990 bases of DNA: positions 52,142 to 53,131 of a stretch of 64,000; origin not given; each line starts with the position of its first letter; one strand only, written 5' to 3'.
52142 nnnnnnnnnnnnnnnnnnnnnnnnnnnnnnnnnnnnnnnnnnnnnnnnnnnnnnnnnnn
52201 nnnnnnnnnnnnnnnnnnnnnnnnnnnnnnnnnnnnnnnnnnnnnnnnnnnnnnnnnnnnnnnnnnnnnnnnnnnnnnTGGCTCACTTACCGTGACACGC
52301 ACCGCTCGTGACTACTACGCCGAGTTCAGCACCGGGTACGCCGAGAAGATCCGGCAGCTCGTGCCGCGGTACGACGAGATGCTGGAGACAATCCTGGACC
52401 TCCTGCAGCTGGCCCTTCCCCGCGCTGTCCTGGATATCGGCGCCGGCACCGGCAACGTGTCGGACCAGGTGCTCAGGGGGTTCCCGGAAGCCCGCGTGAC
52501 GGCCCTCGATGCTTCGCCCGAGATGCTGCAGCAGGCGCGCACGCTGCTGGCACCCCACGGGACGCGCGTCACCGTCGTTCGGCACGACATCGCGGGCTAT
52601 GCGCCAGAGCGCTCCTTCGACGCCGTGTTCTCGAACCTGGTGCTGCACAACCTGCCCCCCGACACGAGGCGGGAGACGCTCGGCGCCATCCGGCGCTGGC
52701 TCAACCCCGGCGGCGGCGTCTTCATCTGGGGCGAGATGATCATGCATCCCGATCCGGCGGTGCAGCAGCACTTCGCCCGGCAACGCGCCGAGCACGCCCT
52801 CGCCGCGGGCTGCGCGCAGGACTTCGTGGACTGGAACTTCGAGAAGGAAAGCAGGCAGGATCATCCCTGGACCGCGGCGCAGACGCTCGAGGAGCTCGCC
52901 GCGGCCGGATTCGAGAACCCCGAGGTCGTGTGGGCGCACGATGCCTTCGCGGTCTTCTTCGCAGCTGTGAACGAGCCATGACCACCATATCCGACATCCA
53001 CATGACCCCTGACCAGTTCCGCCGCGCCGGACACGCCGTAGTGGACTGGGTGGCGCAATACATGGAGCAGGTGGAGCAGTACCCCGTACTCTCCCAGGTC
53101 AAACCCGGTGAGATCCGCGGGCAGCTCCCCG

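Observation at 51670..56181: Compact GNAT / methyltransferase / aromatic amino-acid decarboxylase / methyltransferase / PAT-type acetyltransferase / DUF99 cluster: candidate arylalkylamine-modifying pathway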

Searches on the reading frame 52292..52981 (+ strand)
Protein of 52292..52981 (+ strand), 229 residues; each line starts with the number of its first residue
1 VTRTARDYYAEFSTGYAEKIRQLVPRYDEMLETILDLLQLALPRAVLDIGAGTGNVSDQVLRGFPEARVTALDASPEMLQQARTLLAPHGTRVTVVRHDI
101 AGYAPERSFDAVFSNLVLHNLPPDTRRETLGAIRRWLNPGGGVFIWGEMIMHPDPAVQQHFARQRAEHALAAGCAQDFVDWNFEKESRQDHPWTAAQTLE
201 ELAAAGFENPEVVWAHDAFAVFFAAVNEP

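Call 3: search_protein_families(library=pfam, proteins=[window:52292-52981:+], max_evalue=0.01)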
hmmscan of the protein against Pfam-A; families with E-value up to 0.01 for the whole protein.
window:52292-52981:+ (229 aa): 16 families
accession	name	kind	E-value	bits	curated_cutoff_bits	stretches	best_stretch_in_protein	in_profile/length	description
PF13649.12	Methyltransf_25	-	1.3e-22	80.7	27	1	46-141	1-97/97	Methyltransferase domain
PF08242.18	Methyltransf_12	-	2.1e-19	70.5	30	1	47-142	1-97/98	Methyltransferase domain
PF08241.18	Methyltransf_11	-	3e-17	63.5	21.2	1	47-144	1-94/95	Methyltransferase domain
PF13847.12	Methyltransf_31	-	4.8e-14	52.7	27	1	45-145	6-109/145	Methyltransferase domain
PF13489.12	Methyltransf_23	-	5.5e-11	42.9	27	1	29-209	8-161/164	Methyltransferase domain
PF05175.20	MTS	-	2.7e-10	40.6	23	1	33-163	22-156/170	Methyltransferase small domain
PF00891.24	Methyltransf_2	-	1e-09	38.5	22.3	1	31-158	51-176/210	O-methyltransferase domain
PF00398.26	RrnaAD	-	5e-06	26.2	24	1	30-103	18-88/263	Ribosomal RNA adenine dimethylase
PF01135.25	PCMT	-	0.00018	21.8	20.3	1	30-122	61-156/210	Protein-L-isoaspartate(D-aspartate) O-methyltransferase (PCMT)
PF01795.25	Methyltransf_5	-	0.00023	21.2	27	1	30-98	8-76/309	MraW methylase family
PF01728.25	FtsJ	-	0.00041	20.8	24.1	1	42-110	21-85/181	FtsJ-like methyltransferase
PF01739.24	CheR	-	0.00051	20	27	0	92-145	119-173/195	CheR methyltransferase, SAM binding domain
PF04672.18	Methyltransf_19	-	0.0024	17.9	26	1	44-100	71-131/268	S-adenosyl methyltransferase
PF02353.26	CMAS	-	0.003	17.4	27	1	31-160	51-179/273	Mycolic acid cyclopropane synthetase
PF05891.18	Methyltransf_PK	-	0.0045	17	27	1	44-144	57-158/218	AdoMet dependent proline di-methyltransferase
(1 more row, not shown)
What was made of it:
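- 52292..52981 (+): MT1: class I SAM methyltransferase, 229 aa, of the MM_2633 / BelI / CysG-like group. Its stop overlaps the AADC start (ATGA). Pfam Methyltransf_25 1.3e-22 (call 3).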

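Call 4: search_protein_families(library=ncbifam, proteins=[window:52292-52981:+], max_evalue=0.01)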
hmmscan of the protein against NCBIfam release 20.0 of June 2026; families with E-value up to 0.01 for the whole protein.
window:52292-52981:+ (229 aa): 59 families (the best 25 are shown)
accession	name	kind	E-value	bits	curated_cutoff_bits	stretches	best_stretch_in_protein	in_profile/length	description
NF043040.1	corrin_prot_MT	hypoth_equivalog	3.2e-22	79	180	1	42-150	41-152/216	corrinoid protein-associated methyltransferase CpaM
TIGR02072.1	BioC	equivalog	1.2e-16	61.3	184.95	1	31-143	20-130/244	malonyl-ACP O-methyltransferase BioC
NF010703.0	PRK14103.1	equivalog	1.8e-14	53.8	320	1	39-138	26-117/256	trans-aconitate 2-methyltransferase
NF002463.0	PRK01683.1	equivalog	6.8e-13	48.8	297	1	38-124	27-109/258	trans-aconitate 2-methyltransferase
NF041820.1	daptide_MTase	equivalog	2e-12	47.1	175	1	17-152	12-148/243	daptide-type RiPP biosynthesis methyltransferase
NF045667.1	MTase_DVU1556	equivalog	6.1e-12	45.4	155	1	31-214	11-191/213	DVU_1556 family methyltransferase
TIGR03534.1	RF_mod_PrmC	equivalog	2.8e-10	40.1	199.1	1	23-115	67-163/253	peptide chain release factor N(5)-glutamine methyltransferase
TIGR00740.1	TIGR00740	equivalog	3.1e-10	40.1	193.3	1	17-216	26-229/239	carboxy-S-adenosyl-L-methionine synthase CmoA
TIGR02469.1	CbiT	equivalog_domain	1.3e-08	35.2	78.3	1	31-113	8-93/124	precorrin-6Y C5,15-methyltransferase (decarboxylating) subunit CbiT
NF047649.1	MTase_UXPK_star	exception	1.3e-08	34.2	460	1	43-151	78-187/283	methyltransferase/UXPK-star double selenoprotein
TIGR01934.1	MenG_MenH_UbiE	subfamily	2.5e-08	33.5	158.35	1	38-211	35-207/223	ubiquinone/menaquinone biosynthesis methyltransferase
NF007610.0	PRK10258.1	equivalog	3.1e-08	33.3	342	1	36-143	36-136/251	malonyl-ACP O-methyltransferase BioC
NF004851.0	PRK06202.1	equivalog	8.4e-08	31.9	243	1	41-127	59-148/237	hypothetical protein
NF038261.1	rhodoquin_RquA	equivalog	9.6e-08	32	175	1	27-144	36-152/218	rhodoquinone biosynthesis methyltransferase RquA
NF001244.0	PRK00216.1-5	equivalog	2.3e-07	30.3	216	1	36-164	42-170/236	bifunctional demethylmenaquinone methyltransferase/2-methoxy-6-polyprenyl-1,4-benzoquinol methylase UbiE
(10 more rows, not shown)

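Call 16: find_related_loci(query=window:52292-52981:+, collection=metagenome_contigs, flank=6000)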
Query window:52292-52981:+ (229 aa) in metagenome_contigs; peptide patterns used: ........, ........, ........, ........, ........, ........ (x = any residue, [..] = any of these).
600 stretches matched a pattern (row limit reached: there are more); 146 encode a relative of the query (tblastn E <= 1e-3); the best 80 are kept; 80 distinct loci.
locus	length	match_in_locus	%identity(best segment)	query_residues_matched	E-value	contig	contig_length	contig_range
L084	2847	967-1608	28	11-222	1e-17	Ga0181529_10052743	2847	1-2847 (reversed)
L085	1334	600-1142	27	46-222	1e-15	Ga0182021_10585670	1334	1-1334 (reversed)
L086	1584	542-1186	25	11-222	3e-14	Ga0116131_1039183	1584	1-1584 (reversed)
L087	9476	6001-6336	29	30-141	2e-13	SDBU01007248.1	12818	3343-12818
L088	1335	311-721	31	7-144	4e-12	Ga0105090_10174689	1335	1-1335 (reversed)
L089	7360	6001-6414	34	7-141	2e-11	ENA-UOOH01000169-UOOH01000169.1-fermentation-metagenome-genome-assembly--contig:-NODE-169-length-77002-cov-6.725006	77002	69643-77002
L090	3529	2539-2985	30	9-145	6e-11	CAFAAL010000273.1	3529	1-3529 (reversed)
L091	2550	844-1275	33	23-149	7e-11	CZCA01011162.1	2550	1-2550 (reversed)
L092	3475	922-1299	36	21-141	1e-10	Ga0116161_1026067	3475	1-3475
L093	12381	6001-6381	36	18-145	2e-10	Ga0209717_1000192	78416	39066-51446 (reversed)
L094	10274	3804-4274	31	26-167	3e-10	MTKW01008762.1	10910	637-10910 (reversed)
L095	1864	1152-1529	33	21-141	2e-10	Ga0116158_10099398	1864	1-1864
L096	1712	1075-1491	28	24-159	3e-10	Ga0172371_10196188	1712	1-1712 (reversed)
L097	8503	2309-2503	40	7-87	4e-10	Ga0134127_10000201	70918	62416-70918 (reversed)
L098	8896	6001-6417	30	7-150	5e-10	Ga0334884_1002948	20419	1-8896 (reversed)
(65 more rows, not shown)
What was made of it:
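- Tried and rejected: Metagenome scan with MT1 (call 16).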

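Call 23: search_solved_structures(query=window:52292-52981:+, max_evalue=0.001)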
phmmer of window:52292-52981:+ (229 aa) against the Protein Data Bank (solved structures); distinct sequences matched with E-value up to 0.001: 55.
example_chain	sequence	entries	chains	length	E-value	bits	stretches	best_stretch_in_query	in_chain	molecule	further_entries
9fce_A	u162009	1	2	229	3.2e-21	79.2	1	20-211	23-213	SAM dependent methyltransferase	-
9fcs_A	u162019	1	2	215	3.7e-20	75.7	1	18-220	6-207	SAM-dependent methyltransferase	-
9fcy_A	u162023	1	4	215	1.8e-19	73.4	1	18-220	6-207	SAM-dependent methyltransferase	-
9fcd_A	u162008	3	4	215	2e-19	73.3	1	18-220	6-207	SAM-dependent methyltransferase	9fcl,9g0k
9fcq_A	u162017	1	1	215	5.2e-19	71.9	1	18-220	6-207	SAM-dependent methyltransferase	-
9fd3_A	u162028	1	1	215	5.8e-19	71.8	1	18-216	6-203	SAM-dependent methyltransferase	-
9fcx_A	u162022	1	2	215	1.8e-18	70.2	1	18-220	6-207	SAM-dependent methyltransferase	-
9fcu_A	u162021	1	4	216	4.9e-18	68.7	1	18-220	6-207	SAM-dependent methyltransferase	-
3dtn_A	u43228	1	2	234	5e-15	58.9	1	12-225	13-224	Putative Methyltransferase MM_2633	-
3mgg_A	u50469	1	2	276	7.9e-09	38.6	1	11-145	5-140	Methyltransferase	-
4gek_A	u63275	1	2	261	1.5e-07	34.4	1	16-173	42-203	tRNA (cmo5U34)-methyltransferase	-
4iwn_A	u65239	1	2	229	1.9e-07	34.1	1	16-168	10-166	tRNA (cmo5U34)-methyltransferase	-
7wzf_A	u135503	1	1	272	2e-07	34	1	20-167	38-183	YunM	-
5wp5_A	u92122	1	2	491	2.3e-07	33.8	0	40-165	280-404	Phosphomethylethanolamine N-methyltransferase 2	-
3ou2_A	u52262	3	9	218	5.5e-07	32.6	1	21-146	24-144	SAM-dependent methyltransferase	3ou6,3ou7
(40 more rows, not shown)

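Call 32: find_homologous_proteins(query=window:52292-52981:+, max_evalue=1e-10)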
Query window:52292-52981:+ (229 aa): 129 proteins with E <= 1e-10 among 1540 candidates; the best 120 are listed.
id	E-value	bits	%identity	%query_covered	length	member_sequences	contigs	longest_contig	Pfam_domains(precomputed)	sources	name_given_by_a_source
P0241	1.2e-151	521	100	100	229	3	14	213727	PF13847.13,PF13489.13,PF05175.21,PF13649.13,PF00891.25,PF08241.19,PF08242.19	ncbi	-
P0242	4.1e-135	467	90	100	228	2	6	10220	PF13847.13,PF13489.13,PF05175.21,PF13649.13,PF00891.25,PF08241.19,PF08242.19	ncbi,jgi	jgi:tRNA (cmo5U34)-methyltransferase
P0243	2.3e-131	454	88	100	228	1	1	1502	PF13847.13,PF13489.13,PF05175.21,PF13649.13,PF00891.25,PF08241.19,PF08242.19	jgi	jgi:tRNA (cmo5U34)-methyltransferase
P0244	3.4e-126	437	86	97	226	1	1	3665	PF13847.13,PF00398.27,PF13489.13,PF05175.21,PF13649.13,PF00891.25,PF08241.19,PF08242.19,PF05891.19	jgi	jgi:trans-aconitate methyltransferase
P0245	7.2e-121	420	81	100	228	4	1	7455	PF13847.13,PF01795.26,PF00398.27,PF13489.13,PF05175.21,PF10017.16,PF13649.13,PF00891.25,PF01728.26,PF08241.19,PF08242.19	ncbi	-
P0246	9.5e-110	384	75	98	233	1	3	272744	PF13847.13,PF13489.13,PF05175.21,PF13649.13,PF00891.25,PF08241.19,PF08242.19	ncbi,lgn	-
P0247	3.0e-107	375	74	100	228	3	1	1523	PF13847.13,PF01795.26,PF13489.13,PF05175.21,PF13649.13,PF00891.25,PF08241.19,PF08242.19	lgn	-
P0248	5.5e-106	371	74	97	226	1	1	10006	PF00398.27,PF13489.13,PF10017.16,PF08241.19,PF13847.13,PF01795.26,PF05175.21,PF13649.13,PF00891.25,PF01728.26,PF01209.25,PF08242.19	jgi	jgi:tRNA (cmo5U34)-methyltransferase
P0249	8.8e-105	367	72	99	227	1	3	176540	PF13847.13,PF01795.26,PF00398.27,PF13489.13,PF05175.21,PF13649.13,PF00891.25,PF01728.26,PF08241.19,PF08242.19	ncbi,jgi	jgi:tRNA (cmo5U34)-methyltransferase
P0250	2.3e-104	366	73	97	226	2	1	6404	PF13847.13,PF01795.26,PF00398.27,PF13489.13,PF05175.21,PF13649.13,PF00891.25,PF01728.26,PF01209.25,PF08241.19,PF08242.19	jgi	jgi:tRNA (cmo5U34)-methyltransferase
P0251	8.7e-76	272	55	97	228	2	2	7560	PF13847.13,PF01795.26,PF00398.27,PF13489.13,PF05175.21,PF13649.13,PF00891.25,PF01135.26,PF01209.25,PF08241.19,PF08242.19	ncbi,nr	ncbi:MAG: methyltransferase domain-containing protein [Gemmatimonadales bacterium]|nr:methyltransfer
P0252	2.1e-73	265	54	97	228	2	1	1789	PF13847.13,PF01795.26,PF00398.27,PF13489.13,PF05175.21,PF13649.13,PF00891.25,PF01135.26,PF01209.25,PF08241.19,PF08242.19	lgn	-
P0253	9.3e-73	263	56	95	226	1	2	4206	PF13847.13,PF13489.13,PF05175.21,PF13649.13,PF08241.19,PF08242.19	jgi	jgi:SAM-dependent methyltransferase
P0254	1.4e-72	262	53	100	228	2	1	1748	PF13847.13,PF00398.27,PF13489.13,PF05175.21,PF13649.13,PF00891.25,PF13679.13,PF01728.26,PF08241.19,PF08242.19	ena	-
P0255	2.5e-70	255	51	97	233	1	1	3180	PF13847.13,PF00398.27,PF13489.13,PF05175.21,PF13649.13,PF01135.26,PF08241.19,PF08242.19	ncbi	-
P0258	6.3e-69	250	51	100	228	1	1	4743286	PF13847.13,PF00398.27,PF13489.13,PF02353.27,PF05175.21,PF13649.13,PF00891.25,PF01135.26,PF08241.19,PF08242.19,PF05891.19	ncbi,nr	ncbi:MAG: class I SAM-dependent methyltransferase [Gemmatimonadota bacterium]|nr:MAG: class I SAM-de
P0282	6.0e-66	240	51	97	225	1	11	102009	PF13847.13,PF13489.13,PF05175.21,PF13649.13,PF08241.19,PF08242.19,PF05891.19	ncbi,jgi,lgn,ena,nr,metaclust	ncbi:MAG: hypothetical protein AMS25_02270 [Gemmatimonas sp. SM23_52]|nr:MAG: hypothetical protein A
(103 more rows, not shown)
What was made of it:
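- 52292..52981 (+): Every named hit is Gemmatimonadota; 129 hits (call 32).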

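Call 33: find_encoding_contigs(protein=P0258, flank=6000, max_places=2)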
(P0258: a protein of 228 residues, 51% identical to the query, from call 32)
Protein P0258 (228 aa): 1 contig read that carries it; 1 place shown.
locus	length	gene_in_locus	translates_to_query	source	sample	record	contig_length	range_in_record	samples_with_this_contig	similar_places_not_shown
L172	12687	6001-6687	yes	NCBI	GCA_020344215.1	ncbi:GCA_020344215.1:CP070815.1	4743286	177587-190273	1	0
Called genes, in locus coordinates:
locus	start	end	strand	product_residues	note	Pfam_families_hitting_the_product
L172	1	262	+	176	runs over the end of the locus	PF08645:PNK3P, PF13344:Hydrolase_6 (weak), PF00702:Hydrolase, PF13242:Hydrolase_like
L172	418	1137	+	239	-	PF00551:Formyl_trans_N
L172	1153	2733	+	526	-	PF02142:MGS, PF01808:AICARFT_IMPCHas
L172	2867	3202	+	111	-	PF03551:PadR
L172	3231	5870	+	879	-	PF12704:MacB_PCD, PF02687:FtsX, PF12704:MacB_PCD, PF02687:FtsX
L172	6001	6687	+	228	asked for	PF01135:PCMT (weak), PF13489:Methyltransf_23, PF00398:RrnaAD, PF05175:MTS, PF13847:Methyltransf_31, PF08241:Methyltransf_11, PF08242:Methyltransf_12, PF13649:Methyltransf_25, +3 more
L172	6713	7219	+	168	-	PF09832:DUF2059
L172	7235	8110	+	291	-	PF13527:Acetyltransf_9 (faint), PF00583:Acetyltransf_1, PF13302:Acetyltransf_3 (weak), PF13673:Acetyltransf_10 (weak), PF13508:Acetyltransf_7, PF08445:FR47 (faint), PF14542:Acetyltransf_CG (faint), PF00583:Acetyltransf_1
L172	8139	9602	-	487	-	PF00144:Beta-lactamase, PF13354:Beta-lactamase2 (faint), PF07719:TPR_2 (faint), PF00515:TPR_1 (weak)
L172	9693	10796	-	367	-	PF02746:MR_MLE_N, PF13378:MR_MLE_C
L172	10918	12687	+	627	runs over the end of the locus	PF13360:PQQ_2, PF13570:Beta-prop_ACSF4, PF13360:PQQ_2, PF13570:Beta-prop_ACSF4, PF13360:PQQ_2, PF13570:Beta-prop_ACSF4, PF13360:PQQ_2, PF27344:MJECL34, +2 more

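Call 34: find_encoding_contigs(protein=P0282, flank=6000, max_places=3)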
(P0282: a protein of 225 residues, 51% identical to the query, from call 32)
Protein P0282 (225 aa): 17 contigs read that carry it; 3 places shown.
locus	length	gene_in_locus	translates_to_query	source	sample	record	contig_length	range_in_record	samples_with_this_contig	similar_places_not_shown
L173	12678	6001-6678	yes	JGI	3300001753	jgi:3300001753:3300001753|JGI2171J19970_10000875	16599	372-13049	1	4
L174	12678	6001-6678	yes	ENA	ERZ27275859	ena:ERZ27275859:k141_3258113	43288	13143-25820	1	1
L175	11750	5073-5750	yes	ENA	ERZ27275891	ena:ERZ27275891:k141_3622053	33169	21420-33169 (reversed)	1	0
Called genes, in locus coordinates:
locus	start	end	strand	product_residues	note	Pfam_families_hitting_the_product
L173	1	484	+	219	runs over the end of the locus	-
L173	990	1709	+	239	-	-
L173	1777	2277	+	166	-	-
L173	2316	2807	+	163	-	PF06445:GyrI-like, PF14526:Cass2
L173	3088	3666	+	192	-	PF01871:AMMECR1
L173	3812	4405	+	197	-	PF04191:PEMT, PF01222:ERG4_ERG24 (weak)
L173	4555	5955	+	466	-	PF13537:GATase_7 (weak)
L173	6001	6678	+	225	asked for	PF13489:Methyltransf_23, PF05175:MTS, PF05891:Methyltransf_PK (weak), PF13847:Methyltransf_31, PF08241:Methyltransf_11, PF08242:Methyltransf_12, PF13649:Methyltransf_25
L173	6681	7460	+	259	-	-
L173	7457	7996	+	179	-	PF04191:PEMT (weak), PF04140:ICMT (weak)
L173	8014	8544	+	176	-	PF04073:tRNA_edit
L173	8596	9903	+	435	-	PF01120:Alpha_L_fucos, PF14871:GHL6 (weak)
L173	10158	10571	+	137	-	PF01842:ACT (faint)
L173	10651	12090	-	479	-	PF13231:PMT_2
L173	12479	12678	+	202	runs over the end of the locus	PF00072:Response_reg, PF08281:Sigma70_r4_2, PF00196:GerE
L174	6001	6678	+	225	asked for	PF13489:Methyltransf_23, PF05175:MTS, PF05891:Methyltransf_PK (weak), PF13847:Methyltransf_31, PF08241:Methyltransf_11, PF08242:Methyltransf_12, PF13649:Methyltransf_25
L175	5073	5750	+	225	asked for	PF13489:Methyltransf_23, PF05175:MTS, PF05891:Methyltransf_PK (weak), PF13847:Methyltransf_31, PF08241:Methyltransf_11, PF08242:Methyltransf_12, PF13649:Methyltransf_25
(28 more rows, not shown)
